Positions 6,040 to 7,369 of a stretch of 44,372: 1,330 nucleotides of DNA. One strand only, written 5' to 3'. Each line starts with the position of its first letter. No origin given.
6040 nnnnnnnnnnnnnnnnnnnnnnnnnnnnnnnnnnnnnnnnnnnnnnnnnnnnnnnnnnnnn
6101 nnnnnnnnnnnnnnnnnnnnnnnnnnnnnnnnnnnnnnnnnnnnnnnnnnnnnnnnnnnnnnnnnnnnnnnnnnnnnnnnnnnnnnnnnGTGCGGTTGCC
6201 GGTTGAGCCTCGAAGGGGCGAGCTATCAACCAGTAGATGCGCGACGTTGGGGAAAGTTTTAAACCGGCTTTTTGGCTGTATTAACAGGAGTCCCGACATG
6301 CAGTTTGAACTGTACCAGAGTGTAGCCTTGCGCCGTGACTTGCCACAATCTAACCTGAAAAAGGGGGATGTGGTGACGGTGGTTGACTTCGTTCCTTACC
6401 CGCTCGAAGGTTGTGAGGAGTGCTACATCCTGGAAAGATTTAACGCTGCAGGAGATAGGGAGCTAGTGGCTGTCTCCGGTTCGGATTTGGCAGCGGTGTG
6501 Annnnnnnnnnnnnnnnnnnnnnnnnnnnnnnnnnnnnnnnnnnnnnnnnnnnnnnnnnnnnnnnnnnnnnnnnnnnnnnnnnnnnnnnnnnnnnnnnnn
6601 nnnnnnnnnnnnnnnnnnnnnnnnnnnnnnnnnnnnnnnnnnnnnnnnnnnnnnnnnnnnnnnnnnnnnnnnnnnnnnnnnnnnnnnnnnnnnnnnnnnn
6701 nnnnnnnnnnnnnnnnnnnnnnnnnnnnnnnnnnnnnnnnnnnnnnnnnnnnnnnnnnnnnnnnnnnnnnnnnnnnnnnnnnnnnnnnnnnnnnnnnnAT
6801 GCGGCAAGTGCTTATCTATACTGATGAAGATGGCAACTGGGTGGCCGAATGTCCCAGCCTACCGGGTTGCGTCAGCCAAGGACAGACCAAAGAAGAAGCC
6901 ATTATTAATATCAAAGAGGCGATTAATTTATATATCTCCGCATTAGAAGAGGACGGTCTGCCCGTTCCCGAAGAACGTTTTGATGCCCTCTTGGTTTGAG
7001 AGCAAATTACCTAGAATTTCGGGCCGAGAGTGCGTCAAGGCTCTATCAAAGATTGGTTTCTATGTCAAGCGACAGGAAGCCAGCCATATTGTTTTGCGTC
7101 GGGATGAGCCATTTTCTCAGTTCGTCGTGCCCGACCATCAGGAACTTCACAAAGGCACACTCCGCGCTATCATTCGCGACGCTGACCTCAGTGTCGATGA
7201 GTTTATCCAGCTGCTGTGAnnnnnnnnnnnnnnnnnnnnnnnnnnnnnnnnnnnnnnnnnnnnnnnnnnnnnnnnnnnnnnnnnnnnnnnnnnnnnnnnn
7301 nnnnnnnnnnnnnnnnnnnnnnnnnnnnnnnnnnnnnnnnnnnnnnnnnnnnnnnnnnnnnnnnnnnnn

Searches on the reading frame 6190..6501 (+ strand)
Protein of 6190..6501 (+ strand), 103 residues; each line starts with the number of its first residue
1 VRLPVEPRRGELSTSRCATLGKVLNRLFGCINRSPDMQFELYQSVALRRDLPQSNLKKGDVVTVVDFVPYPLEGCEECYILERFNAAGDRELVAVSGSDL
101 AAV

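Call 5: search_protein_families(library=pfam, max_evalue=1, proteins=[window:6190-6501:+])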
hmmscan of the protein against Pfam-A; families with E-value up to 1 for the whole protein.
window:6190-6501:+ (103 aa): 1 family
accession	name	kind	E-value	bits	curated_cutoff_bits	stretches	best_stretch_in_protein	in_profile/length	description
PF16277.11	DUF4926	-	1.5e-05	24.7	29.1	1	41-66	1-26/57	Domain of unknown function (DUF4926)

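Call 6: search_protein_families(library=ncbifam, max_evalue=1, proteins=[window:6190-6501:+])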
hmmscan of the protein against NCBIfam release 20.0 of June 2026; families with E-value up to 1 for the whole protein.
window:6190-6501:+ (103 aa): 0 families

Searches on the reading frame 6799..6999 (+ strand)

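Call 34: search_protein_families(library=pfam, max_evalue=1, proteins=[window:6799-6999:+])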
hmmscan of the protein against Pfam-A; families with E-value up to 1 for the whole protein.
window:6799-6999:+ (66 aa): 5 families
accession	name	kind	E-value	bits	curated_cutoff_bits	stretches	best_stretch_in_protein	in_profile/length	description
PF15919.11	HicB_lk_antitox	-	4.2e-10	40.3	27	1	4-58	3-57/123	HicB_like antitoxin of bacterial toxin-antitoxin system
PF21748.3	UPF0150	-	6.8e-06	26.4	27.3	1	9-57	16-64/64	UPF0150-like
PF24113.1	DUF7387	-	0.00025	21.8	27.9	1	4-60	14-65/85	Family of unknown function (DUF7387)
PF08972.17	DUF1902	-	0.026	15.1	22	1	6-43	7-44/74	Domain of unknown function (DUF1902)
PF25763.1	Aurora-A_bind_CEP192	-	0.19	12.7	23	1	5-16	4-15/68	CEP192 Aurora A binding region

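Call 35: search_protein_families(library=ncbifam, max_evalue=1, proteins=[window:6799-6999:+])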
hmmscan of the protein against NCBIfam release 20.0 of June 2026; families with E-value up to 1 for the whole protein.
window:6799-6999:+ (66 aa): 0 families

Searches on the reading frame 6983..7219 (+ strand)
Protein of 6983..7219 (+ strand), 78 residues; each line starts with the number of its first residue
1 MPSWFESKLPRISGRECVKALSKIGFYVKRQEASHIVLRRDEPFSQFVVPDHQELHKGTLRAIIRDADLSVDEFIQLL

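Call 34: search_protein_families(library=pfam, max_evalue=1, proteins=[window:6996-7219:+])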
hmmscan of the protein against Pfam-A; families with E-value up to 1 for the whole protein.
window:6996-7219:+ (74 aa): 0 families

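Call 35: search_protein_families(library=ncbifam, max_evalue=1, proteins=[window:6996-7219:+])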
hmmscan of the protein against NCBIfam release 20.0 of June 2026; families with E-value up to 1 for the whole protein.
window:6996-7219:+ (74 aa): 1 family
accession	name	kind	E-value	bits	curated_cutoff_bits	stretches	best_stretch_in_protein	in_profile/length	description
NF004625.0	PRK05965.1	subfamily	0.08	11.6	729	1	4-62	83-141/460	hypothetical protein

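Call 55: search_protein_families(library=padloc, max_evalue=0.01, proteins=[window:6983-7219:+])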
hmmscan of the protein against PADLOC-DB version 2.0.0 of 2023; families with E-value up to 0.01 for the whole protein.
window:6983-7219:+ (78 aa): 0 families

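Call 69: search_protein_families(library=pfam, max_evalue=0.01, proteins=[window:6983-7219:+])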
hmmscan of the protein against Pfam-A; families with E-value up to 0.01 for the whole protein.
window:6983-7219:+ (78 aa): 1 family
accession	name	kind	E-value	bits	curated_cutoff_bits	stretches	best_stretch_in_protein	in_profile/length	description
PF07927.17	HicA_toxin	-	3.7e-17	62.6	27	1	14-69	1-58/58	HicA toxin of bacterial toxin-antitoxin,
